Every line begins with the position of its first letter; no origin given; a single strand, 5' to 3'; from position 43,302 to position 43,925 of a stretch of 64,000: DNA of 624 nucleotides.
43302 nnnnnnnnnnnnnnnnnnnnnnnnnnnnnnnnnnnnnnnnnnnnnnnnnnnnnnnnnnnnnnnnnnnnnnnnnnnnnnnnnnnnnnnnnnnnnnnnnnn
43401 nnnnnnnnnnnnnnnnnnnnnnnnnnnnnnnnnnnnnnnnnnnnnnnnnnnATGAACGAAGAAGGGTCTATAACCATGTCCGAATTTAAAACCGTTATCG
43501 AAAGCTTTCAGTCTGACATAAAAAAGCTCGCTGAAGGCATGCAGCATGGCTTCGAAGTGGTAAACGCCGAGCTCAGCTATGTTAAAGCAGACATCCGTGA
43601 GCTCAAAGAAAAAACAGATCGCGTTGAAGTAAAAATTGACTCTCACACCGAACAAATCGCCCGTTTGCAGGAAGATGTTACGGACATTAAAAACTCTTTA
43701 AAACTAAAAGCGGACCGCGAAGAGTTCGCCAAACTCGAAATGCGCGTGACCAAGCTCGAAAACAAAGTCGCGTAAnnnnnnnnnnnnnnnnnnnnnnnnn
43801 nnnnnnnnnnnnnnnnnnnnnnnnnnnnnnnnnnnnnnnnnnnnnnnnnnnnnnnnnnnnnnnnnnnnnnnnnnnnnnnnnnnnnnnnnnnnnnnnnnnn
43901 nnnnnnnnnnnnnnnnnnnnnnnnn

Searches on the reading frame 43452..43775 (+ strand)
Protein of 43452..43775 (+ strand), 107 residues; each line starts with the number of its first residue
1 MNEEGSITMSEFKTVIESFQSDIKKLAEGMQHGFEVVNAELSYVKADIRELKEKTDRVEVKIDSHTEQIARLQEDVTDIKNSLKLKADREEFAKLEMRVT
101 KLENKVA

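Call 5: search_protein_families(library=pfam, proteins=[window:43452-43775:+], max_evalue=0.1)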
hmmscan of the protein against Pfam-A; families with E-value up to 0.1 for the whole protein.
window:43452-43775:+ (107 aa): 46 families (the best 25 are shown)
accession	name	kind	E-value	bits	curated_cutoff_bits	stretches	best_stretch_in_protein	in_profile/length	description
PF07889.17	DUF1664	-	0.00023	21.6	34.6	1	30-106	39-117/124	Protein of unknown function (DUF1664)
PF11559.13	ADIP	-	0.00067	20.2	34.3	1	38-106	65-131/151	Afadin- and alpha -actinin-Binding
PF04513.17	Baculo_PEP_C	-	0.00071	20.1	38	1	10-84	41-109/140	Baculovirus polyhedron envelope protein, PEP, C terminus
PF10779.14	XhlA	-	0.0012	19.4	34.7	1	43-84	8-49/67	Haemolysin XhlA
PF05531.17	NPV_P10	-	0.0017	19.2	29.8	1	36-84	15-66/75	Nucleopolyhedrovirus P10 protein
PF08581.15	Tup_N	-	0.0017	19.1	28.7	1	34-82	6-54/77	Tup N-terminal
PF20379.3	DUF6674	-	0.0018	18.4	28.5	1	28-88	32-94/251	Family of unknown function (DUF6674)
PF06419.17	COG6_N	-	0.002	18.7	27.4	1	28-89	29-90/114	Conserved oligomeric complex COG6, N-terminal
PF14712.11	Snapin_Pallidin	-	0.0021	18.9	29.6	1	26-106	3-78/89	Snapin/Pallidin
PF18595.6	Nuf2_DHR10-like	-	0.0023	18.4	28.4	1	15-84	41-109/117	Nuf2, DHR10-like domain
PF00038.26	Filament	-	0.0028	17.8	40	1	28-105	199-278/313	Intermediate filament protein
PF16526.10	CLZ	-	0.005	17.6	26.7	0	45-86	23-64/71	C-terminal leucine zipper domain of cyclic nucleotide-gated channels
PF14662.11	KASH_CCD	-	0.0054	17.2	43.3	0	44-96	100-156/191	Coiled-coil region of CCDC155 or KASH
PF05791.16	Bacillus_HBL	-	0.0057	16.9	29.1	1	10-84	101-175/177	Bacillus haemolytic enterotoxin (HBL)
PF23203.1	KIF21A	-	0.0057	16.8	28.5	1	26-99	49-121/161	KIF21A-like domain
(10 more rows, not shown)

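Call 6: search_protein_families(library=ncbifam, proteins=[window:43452-43775:+], max_evalue=0.1)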
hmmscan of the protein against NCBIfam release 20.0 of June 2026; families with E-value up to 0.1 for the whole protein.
window:43452-43775:+ (107 aa): 18 families
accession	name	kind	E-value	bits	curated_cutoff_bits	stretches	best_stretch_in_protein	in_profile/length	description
NF045487.1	ASRP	equivalog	9.6e-05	21.2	300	1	10-105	166-257/593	archaea-specific SMC-related protein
TIGR02169.1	SMC_prok_A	equivalog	0.0002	19.2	729.4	1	11-106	397-493/1165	chromosome segregation protein SMC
NF052320.1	Cbp1_fam_LP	subfamily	0.00056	19.5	90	1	8-87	96-178/286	Cbp1 family collagen-binding glycoprotein adhesin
TIGR04523.1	Mplasa_alph_rch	subfamily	0.00063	17.8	270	1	32-104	61-131/745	helix-rich protein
TIGR02168.1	SMC_prok_B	equivalog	0.0019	16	567.35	1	22-101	278-355/1181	chromosome segregation protein SMC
NF002572.0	PRK02224.1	equivalog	0.0031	15.9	1087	1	37-103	644-711/888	DNA double-strand break repair ATPase Rad50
NF003034.1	PRK03918.1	equivalog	0.0038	15.3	700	1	33-103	239-717/878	DNA double-strand break repair ATPase Rad50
NF047515.1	SpiroCoCo_C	equivalog_domain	0.0053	16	125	1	8-105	122-219/313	SpiroCoCo family coiled-coil protein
NF041034.1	Rad50_Sulf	equivalog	0.0055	14.6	1000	1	21-104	447-531/872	DNA double-strand break repair ATPase Rad50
NF010758.0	PRK14161.1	equivalog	0.0082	15.8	206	1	16-78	6-65/178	nucleotide exchange factor GrpE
NF049873.2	cytotoxin_MakE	exception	0.0095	15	360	1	9-74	126-191/352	alpha-pore-forming cytotoxin subunit MakE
NF038218.1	IcmG_DotF_IVB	equivalog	0.012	15.3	200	1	39-103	110-172/266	type IVB secretion system protein IcmG/DotF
TIGR04211.1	SH3_and_anchor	equivalog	0.013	15.1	65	1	34-104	68-139/198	TIGR04211 family SH3 domain-containing protein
TIGR04527.1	mycoplas_twoTM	subfamily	0.022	14.5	125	1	7-106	29-130/248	MG_279/MG_280 family protein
NF053609.1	Sul12a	equivalog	0.039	14.2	150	0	52-86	64-99/103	Sul12a family chromatin-organizing protein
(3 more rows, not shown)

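Call 9: find_homologous_proteins(query=window:43452-43775:+)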
Query window:43452-43775:+ (107 aa): 8 proteins with E <= 0.001 among 14 candidates.
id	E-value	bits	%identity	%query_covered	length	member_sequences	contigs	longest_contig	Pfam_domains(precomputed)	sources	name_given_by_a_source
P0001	4.5e-58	211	100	100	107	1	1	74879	-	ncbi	-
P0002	1.2e-44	168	79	100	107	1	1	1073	-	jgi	-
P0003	1.2e-43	165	80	100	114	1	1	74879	-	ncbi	-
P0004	5.6e-42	159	81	93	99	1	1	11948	-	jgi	jgi:hypothetical protein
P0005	5.4e-38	147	72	93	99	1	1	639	-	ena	-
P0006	8.2e-18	82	47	100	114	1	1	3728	-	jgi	jgi:chromosome segregation ATPase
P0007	5.2e-15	73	50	100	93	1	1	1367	-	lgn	-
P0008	1.7e-13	68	44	100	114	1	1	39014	-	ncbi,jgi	jgi:predicted nucleic acid-binding Zn-ribbon protein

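Call 11: find_encoding_contigs(protein=P0004, flank=6000, max_places=3)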
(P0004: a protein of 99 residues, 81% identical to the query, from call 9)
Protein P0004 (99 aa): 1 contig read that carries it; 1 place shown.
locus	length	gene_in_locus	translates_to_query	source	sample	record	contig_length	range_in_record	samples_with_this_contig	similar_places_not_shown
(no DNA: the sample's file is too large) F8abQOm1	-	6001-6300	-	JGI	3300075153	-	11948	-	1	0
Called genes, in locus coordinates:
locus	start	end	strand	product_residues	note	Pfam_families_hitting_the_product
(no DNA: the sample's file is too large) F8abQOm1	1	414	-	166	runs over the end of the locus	?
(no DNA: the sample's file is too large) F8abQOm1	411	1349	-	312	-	PF13623:SurA_N_2, PF13624:SurA_N_3, PF13145:Rotamase_2, PF00639:Rotamase, PF13616:Rotamase_3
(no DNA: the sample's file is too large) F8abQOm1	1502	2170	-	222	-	PF13623:SurA_N_2 (weak), PF13624:SurA_N_3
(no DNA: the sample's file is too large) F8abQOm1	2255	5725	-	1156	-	PF17757:UvrB_inter, PF02559:CarD_TRCF_RID, PF00270:DEAD, PF04851:ResIII, PF00271:Helicase_C, PF03461:TRCF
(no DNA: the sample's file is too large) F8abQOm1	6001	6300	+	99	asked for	-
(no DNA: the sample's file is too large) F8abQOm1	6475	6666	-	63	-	-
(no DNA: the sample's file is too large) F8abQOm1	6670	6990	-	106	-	PF10543:ORF6N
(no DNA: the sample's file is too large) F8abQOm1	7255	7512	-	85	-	-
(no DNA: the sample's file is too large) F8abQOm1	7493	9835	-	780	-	-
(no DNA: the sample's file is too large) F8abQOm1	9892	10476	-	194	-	PF14103:DUF4276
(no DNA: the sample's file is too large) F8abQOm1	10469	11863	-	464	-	?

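Call 12: find_encoding_contigs(protein=P0008, flank=6000, max_places=3)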
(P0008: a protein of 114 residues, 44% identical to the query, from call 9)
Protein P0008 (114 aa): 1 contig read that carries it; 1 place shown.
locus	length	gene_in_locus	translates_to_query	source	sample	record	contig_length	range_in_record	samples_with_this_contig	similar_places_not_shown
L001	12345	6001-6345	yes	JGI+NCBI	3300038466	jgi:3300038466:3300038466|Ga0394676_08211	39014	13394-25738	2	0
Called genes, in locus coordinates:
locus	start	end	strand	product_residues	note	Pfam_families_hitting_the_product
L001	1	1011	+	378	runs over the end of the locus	PF01522:Polysacc_deac_1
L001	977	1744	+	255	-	PF00215:OMPdecase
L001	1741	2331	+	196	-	PF00156:Pribosyltran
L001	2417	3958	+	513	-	PF07690:MFS_1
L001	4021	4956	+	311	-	PF03741:TerC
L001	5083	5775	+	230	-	-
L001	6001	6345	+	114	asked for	-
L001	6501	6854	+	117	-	PF01957:NfeD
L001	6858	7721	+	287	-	PF01145:Band_7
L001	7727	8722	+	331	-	PF00994:MoCF_biosynth, PF18146:CinA_KH, PF02464:CinA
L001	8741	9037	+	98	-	PF08899:DUF1844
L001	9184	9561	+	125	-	-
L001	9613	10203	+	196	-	PF02834:LigT_PEase, PF13563:2_5_RNA_ligase2, PF02834:LigT_PEase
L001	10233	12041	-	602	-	PF00515:TPR_1 (faint), PF07719:TPR_2 (faint), PF13176:TPR_7 (faint), PF13181:TPR_8 (faint), PF13414:TPR_11 (faint), PF13424:TPR_12 (faint), PF13428:TPR_14 (faint), PF00905:Transpeptidase, +1 more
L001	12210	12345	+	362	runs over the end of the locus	PF00072:Response_reg, PF00512:HisKA, PF02518:HATPase_c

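Call 13: find_encoding_contigs(protein=P0006, flank=4000, max_places=3)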
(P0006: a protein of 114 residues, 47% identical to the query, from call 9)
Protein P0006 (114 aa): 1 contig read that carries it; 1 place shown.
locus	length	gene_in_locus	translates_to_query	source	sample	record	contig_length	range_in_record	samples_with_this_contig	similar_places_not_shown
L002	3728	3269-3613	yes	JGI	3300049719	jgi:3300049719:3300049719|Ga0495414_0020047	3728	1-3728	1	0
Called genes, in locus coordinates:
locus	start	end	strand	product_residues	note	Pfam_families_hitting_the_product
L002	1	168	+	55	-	?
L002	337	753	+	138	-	-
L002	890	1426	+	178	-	-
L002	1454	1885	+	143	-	PF08818:DUF1801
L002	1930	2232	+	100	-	PF07876:Dabb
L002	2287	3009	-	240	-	PF07238:PilZ (faint)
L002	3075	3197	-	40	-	-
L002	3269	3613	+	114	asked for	-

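Call 39: find_encoding_contigs(protein=P0002, flank=2000, max_places=3)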
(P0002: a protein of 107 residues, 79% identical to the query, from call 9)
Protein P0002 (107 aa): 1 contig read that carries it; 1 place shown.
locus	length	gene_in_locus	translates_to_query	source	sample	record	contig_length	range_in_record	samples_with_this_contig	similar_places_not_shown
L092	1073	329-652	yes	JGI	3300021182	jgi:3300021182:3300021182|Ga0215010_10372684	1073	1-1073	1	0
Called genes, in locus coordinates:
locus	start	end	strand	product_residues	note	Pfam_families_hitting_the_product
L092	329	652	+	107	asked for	-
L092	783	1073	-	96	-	?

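Call 42: search_protein_families(library=padloc, proteins=[window:43452-43775:+], max_evalue=0.01)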
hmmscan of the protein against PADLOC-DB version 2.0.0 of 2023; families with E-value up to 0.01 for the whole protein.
window:43452-43775:+ (107 aa): 15 families
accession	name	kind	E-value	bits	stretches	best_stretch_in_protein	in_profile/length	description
PDLC03863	LmuB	-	0.00015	18.6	1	14-104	213-432/610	-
PDLC02753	PbeC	-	0.00016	18.1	1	38-106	374-441/648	PbeC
PDLC02723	PbeC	-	0.00033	17.3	1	16-105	196-284/618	PbeC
PDLC03867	LmuB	-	0.00035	17.2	1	34-87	337-390/605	-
PDLC03865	LmuB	-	0.00049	16.4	1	9-103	735-826/1007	-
PDLC00518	JetC1|JetC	-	0.00084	15.3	1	10-105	682-777/1112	DUF3584 domain; MukB-like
PDLC02730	PbeC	-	0.0012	15.7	1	9-105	371-464/651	PbeC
PDLC00551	JetC2|JetC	-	0.0012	14.7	1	10-94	846-929/1365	DUF3584 domain; MukB-like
PDLC00303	PtuA1|PtuA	-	0.0021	15.2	1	14-94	301-380/386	AAA ATPase domain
PDLC02714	PbeC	-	0.0022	14.9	1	11-105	349-440/651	PbeC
PDLC03864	LmuB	-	0.0029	14.2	1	37-105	409-474/657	-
PDLC00580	JetC3|JetC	-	0.003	13.8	1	9-104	219-312/1068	DUF3584 domain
PDLC03859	LmuB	-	0.0062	13.8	1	13-104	366-456/611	-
PDLC00006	DruC1|DruC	-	0.0069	12.9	1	9-105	202-298/626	Unknown function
PDLC02722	PbeC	-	0.0091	12.6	1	11-95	177-461/643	PbeC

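Call 55: search_solved_structures(query=A4, max_evalue=1)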
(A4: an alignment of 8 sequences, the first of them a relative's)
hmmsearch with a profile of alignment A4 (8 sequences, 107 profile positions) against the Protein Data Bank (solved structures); distinct sequences matched with E-value up to 1: 156 (the best 60 are shown).
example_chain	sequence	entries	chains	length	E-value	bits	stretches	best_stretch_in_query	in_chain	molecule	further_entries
6v47_B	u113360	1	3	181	0.0024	21.5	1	13-77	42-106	Hemagglutinin HA2 chain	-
6tao_A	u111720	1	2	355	0.0076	19.9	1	16-81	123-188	Non-hemolytic enterotoxin lytic component L1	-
6w08_A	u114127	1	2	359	0.0085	19.7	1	16-81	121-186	Motility Associated Killing Factor E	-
3tnu_B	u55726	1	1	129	0.0088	19.7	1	30-102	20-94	Keratin, type II cytoskeletal 5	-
7o97_A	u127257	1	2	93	0.017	18.7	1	22-64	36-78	hypothetical protein UY81_C0065G0003 from Candidatus Giovannonibacteria bacterium converte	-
6zff_A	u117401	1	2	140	0.023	18.3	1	21-102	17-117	DNA double-strand break repair Rad50 ATPase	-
7sqk_C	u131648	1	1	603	0.025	18.2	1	30-101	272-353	HAUS augmin-like complex subunit 3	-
6jfv_B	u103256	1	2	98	0.031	17.9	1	42-102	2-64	Keratin, type II cytoskeletal 5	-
36qu_O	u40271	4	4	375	0.048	17.3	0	2-51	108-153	V-type proton ATPase subunit C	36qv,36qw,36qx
5apu_A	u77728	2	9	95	0.062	17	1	38-107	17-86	GENERAL CONTROL PROTEIN GCN4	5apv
7a48_B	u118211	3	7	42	0.068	16.8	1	37-75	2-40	APH colied-coil | APH coiled-coil | Coiled-coil APH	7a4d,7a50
7zr2_A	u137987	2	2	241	0.068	16.8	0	16-63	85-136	Spike protein S2',Chimeric protein mimic of SARS-CoV-2 Spike HR1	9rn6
7sn9_A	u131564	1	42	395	0.071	16.8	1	16-93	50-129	Flagellin A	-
7a9d_B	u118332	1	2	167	0.076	16.7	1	15-78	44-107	Hemagglutinin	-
4zry_B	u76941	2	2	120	0.084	16.5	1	5-81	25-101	Keratin, type II cytoskeletal 1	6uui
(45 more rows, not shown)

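Call 56: search_protein_representatives(alignment_id=A4)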
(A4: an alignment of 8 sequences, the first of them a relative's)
Query: 8 sequences, 107 profile positions. Proteins with E-value up to 0.001 (for the whole library): 661; up to 1e-10: 62; up to 1e-30: 3. The best 150 are listed.
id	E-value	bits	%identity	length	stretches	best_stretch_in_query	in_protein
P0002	5.3e-50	184.5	-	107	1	1-107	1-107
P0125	1.2e-33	131.9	-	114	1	1-107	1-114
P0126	7.2e-33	129.3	-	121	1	1-107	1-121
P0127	7.0e-30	119.7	-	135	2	1-83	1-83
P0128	1.2e-29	118.9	-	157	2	37-107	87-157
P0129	1.3e-28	115.6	-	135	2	1-73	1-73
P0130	1.4e-28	115.5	-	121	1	1-107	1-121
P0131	5.2e-28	113.7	-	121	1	1-107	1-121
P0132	4.2e-27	110.8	-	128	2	27-107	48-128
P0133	1.5e-26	109.0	-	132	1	1-107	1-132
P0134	5.8e-26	107.1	-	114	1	1-107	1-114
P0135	1.4e-25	105.9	-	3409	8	35-104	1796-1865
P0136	1.5e-25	105.8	-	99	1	16-107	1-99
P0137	4.8e-25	104.2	-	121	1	1-107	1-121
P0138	5.5e-25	104.0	-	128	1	1-107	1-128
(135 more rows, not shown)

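Call 59: search_protein_families(library=pfam, alignment_id=A5, max_evalue=0.01)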
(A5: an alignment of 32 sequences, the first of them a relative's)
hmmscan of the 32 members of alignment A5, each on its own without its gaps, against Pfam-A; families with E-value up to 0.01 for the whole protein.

A. member 1, P0001 (107 aa): 18 families
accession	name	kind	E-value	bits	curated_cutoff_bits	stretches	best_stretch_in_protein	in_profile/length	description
PF07889.17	DUF1664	-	0.00023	21.6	34.6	1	30-106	39-117/124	Protein of unknown function (DUF1664)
PF11559.13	ADIP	-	0.00067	20.2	34.3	1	38-106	65-131/151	Afadin- and alpha -actinin-Binding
PF04513.17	Baculo_PEP_C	-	0.00071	20.1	38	1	10-84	41-109/140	Baculovirus polyhedron envelope protein, PEP, C terminus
PF10779.14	XhlA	-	0.0012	19.4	34.7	0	43-84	8-49/67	Haemolysin XhlA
PF05531.17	NPV_P10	-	0.0017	19.2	29.8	0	36-84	15-66/75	Nucleopolyhedrovirus P10 protein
PF08581.15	Tup_N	-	0.0017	19.1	28.7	1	34-82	6-54/77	Tup N-terminal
PF20379.3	DUF6674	-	0.0018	18.4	28.5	1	28-88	32-94/251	Family of unknown function (DUF6674)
PF06419.17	COG6_N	-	0.002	18.7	27.4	1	28-89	29-90/114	Conserved oligomeric complex COG6, N-terminal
PF14712.11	Snapin_Pallidin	-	0.0021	18.9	29.6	1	26-106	3-78/89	Snapin/Pallidin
PF18595.6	Nuf2_DHR10-like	-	0.0023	18.4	28.4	1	15-84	41-109/117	Nuf2, DHR10-like domain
PF00038.26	Filament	-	0.0028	17.8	40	1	28-105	199-278/313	Intermediate filament protein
PF16526.10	CLZ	-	0.005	17.6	26.7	0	45-86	23-64/71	C-terminal leucine zipper domain of cyclic nucleotide-gated channels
PF14662.11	KASH_CCD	-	0.0054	17.2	43.3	0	44-96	100-156/191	Coiled-coil region of CCDC155 or KASH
PF05791.16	Bacillus_HBL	-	0.0057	16.9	29.1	1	10-84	101-175/177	Bacillus haemolytic enterotoxin (HBL)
PF23203.1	KIF21A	-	0.0057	16.8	28.5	0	26-99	49-121/161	KIF21A-like domain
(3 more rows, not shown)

B. families by the number of members that match (of 32 scanned): 123 families (the first 25 are shown)
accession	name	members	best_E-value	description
PF07889.17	DUF1664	23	1.9e-07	Protein of unknown function (DUF1664)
PF23991.1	DUF7310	15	2.6e-09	Coiled-coil region of unknown function (DUF7310)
PF06419.17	COG6_N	10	3.9e-06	Conserved oligomeric complex COG6, N-terminal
PF10779.14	XhlA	10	7e-06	Haemolysin XhlA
PF04513.17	Baculo_PEP_C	8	6.1e-07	Baculovirus polyhedron envelope protein, PEP, C terminus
PF16526.10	CLZ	7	2.3e-05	C-terminal leucine zipper domain of cyclic nucleotide-gated channels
PF07303.18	Occludin_ELL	6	9.5e-05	Occludin homology domain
PF05531.17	NPV_P10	5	2.6e-05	Nucleopolyhedrovirus P10 protein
PF11559.13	ADIP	5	0.00012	Afadin- and alpha -actinin-Binding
PF05377.16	FlaC_arch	5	0.00013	Flagella accessory protein C (FlaC)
PF10046.14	BLOC1_2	5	0.00097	Biogenesis of lysosome-related organelles complex-1 subunit 2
PF20379.3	DUF6674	4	2.1e-06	Family of unknown function (DUF6674)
PF10498.14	IFT57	4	1.2e-05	Intra-flagellar transport protein 57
PF06160.17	EzrA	4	5.3e-05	Septation ring formation regulator, EzrA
PF11932.13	DUF3450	4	9.9e-05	Protein of unknown function (DUF3450)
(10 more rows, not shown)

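Call 60: find_related_loci(query=A5, collection=metagenome_contigs, flank=6000)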
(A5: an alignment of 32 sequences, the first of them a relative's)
Query A5 (107 aa) in metagenome_contigs; peptide patterns used: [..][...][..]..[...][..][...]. (x = any residue, [..] = any of these).
223 stretches matched a pattern; 4 encode a relative of the query (tblastn E <= 1e-3); 4 distinct loci.
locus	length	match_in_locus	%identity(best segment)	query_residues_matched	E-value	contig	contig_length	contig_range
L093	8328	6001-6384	37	1-107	1e-19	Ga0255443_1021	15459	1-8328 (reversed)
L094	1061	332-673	42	1-107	7e-17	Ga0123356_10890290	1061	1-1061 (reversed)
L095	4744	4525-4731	39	1-90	2e-13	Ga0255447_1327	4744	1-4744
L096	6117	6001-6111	59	1-37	2e-10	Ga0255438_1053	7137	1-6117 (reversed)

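Call 82: predict_structure(alignment_id=A5)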
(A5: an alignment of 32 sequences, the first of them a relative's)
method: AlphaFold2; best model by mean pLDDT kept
length: 107 residues; sequences in the alignment: 32
mean_pLDDT: 91.0   pTM: 0.46
mean pLDDT of the five models: 91.0, 87.9, 87.3, 86.3, 83.6
residues with pLDDT >= 90: 75; 70-90: 27; 50-70: 5; < 50: 0
segments of 3 or more residues with pLDDT < 50: none
pLDDT, mean of each block of 10 residues (from residue 1): 74 93 96 97 97 96 94 93 87 89 84
secondary structure, 60 per line:
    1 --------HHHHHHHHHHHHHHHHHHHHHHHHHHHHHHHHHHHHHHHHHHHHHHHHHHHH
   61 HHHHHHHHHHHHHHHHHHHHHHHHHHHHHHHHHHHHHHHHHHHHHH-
elements in order: H9-106

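Call 89: find_related_loci(query=A5, collection=viral_contigs, flank=6000)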
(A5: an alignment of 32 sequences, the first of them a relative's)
Query A5 (107 aa) in viral_contigs; peptide patterns used: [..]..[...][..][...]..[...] (x = any residue, [..] = any of these).
178 stretches matched a pattern, but none encodes a relative of the query by tblastn (E <= 1e-3).
